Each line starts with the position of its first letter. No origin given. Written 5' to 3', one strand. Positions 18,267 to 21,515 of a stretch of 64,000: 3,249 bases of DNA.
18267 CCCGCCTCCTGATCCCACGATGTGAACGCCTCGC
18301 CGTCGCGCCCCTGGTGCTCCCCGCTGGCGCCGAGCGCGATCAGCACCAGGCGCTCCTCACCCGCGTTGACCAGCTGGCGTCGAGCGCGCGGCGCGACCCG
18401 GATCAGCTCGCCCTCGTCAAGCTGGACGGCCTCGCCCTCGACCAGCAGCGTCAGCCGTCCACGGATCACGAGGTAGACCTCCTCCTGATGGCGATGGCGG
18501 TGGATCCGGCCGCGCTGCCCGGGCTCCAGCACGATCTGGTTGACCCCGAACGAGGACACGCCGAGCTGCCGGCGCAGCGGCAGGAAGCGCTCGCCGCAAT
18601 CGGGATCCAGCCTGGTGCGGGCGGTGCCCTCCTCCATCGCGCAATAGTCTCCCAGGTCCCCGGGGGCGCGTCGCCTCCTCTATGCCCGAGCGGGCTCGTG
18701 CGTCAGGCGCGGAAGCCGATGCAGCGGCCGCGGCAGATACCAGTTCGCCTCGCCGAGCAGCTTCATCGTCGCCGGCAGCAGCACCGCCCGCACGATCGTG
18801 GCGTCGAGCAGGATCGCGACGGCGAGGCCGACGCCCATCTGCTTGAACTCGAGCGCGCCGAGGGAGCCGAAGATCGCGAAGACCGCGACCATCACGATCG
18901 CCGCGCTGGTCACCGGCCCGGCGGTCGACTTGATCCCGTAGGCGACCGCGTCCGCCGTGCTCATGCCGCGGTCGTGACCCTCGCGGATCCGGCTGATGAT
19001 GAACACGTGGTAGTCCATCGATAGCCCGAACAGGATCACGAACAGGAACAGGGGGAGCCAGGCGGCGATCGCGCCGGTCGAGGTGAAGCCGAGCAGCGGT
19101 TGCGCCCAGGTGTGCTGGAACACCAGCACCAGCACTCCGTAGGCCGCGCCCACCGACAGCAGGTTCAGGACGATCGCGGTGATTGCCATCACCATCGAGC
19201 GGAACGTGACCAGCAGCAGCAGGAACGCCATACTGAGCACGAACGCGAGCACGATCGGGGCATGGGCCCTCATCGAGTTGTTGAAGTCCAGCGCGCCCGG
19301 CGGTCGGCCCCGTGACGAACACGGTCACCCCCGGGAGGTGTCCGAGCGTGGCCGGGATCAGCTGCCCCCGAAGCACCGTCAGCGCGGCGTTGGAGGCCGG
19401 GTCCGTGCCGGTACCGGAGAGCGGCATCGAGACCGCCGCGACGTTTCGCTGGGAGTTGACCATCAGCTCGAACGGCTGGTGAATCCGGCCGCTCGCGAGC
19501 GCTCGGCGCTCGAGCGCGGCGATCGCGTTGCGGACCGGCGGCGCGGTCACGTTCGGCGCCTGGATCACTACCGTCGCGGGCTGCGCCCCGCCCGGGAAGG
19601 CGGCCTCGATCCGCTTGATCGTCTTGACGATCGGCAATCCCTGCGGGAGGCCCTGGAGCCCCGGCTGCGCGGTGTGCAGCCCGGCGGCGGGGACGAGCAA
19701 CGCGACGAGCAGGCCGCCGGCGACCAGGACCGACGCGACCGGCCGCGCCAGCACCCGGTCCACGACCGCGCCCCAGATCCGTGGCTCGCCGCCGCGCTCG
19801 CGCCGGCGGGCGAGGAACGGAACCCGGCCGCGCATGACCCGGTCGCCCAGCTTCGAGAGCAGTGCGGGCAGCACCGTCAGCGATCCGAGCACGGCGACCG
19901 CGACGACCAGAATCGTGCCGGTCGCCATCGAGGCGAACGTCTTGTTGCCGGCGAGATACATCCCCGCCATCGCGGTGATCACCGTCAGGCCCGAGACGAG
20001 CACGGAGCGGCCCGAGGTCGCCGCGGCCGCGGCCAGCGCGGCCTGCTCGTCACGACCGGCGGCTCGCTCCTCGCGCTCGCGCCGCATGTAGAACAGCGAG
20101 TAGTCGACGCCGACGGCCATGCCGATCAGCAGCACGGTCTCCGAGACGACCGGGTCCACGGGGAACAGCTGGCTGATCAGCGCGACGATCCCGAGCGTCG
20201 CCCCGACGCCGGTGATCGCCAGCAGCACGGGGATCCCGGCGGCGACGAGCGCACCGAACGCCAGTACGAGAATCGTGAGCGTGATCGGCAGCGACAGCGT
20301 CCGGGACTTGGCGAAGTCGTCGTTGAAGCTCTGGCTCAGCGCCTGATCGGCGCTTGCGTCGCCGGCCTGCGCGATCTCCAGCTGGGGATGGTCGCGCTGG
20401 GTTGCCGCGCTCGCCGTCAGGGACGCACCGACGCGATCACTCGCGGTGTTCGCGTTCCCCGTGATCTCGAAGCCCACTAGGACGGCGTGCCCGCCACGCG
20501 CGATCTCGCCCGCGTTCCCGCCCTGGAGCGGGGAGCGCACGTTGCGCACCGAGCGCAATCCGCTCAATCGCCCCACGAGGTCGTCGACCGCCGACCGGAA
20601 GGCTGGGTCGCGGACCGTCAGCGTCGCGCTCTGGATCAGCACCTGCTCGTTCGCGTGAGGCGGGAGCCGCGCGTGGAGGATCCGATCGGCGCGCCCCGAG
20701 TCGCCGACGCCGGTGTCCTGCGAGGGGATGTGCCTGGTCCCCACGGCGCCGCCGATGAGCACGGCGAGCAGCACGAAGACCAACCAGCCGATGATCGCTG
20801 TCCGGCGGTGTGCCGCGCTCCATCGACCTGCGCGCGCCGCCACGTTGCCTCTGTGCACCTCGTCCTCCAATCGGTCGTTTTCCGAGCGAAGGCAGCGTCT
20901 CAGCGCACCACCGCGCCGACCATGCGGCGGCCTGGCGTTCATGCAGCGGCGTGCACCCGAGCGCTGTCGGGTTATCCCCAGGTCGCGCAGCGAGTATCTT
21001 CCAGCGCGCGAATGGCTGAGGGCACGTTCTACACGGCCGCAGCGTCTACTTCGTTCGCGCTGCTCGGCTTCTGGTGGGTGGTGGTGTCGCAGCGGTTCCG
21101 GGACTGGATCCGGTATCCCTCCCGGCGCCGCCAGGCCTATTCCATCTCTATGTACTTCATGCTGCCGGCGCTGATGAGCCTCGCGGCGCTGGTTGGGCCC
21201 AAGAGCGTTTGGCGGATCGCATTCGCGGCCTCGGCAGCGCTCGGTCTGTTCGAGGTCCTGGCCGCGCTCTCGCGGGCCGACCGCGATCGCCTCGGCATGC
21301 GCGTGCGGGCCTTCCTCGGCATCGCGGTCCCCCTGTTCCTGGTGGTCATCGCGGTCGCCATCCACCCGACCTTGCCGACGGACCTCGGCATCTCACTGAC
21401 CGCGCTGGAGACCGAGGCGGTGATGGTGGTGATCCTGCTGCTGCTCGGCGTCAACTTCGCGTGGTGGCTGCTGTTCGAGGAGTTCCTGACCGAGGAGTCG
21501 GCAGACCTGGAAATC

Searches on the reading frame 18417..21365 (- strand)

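Call 13: search_protein_families(library=pfam, proteins=[window:18417-21365:-], max_evalue=0.001)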
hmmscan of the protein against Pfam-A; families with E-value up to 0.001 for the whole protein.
window:18417-21365:- (982 aa): 1 family
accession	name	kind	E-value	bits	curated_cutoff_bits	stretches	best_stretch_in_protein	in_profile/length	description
PF03176.21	MMPL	-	1.5e-40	139.6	20.5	1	242-544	32-332/333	MMPL family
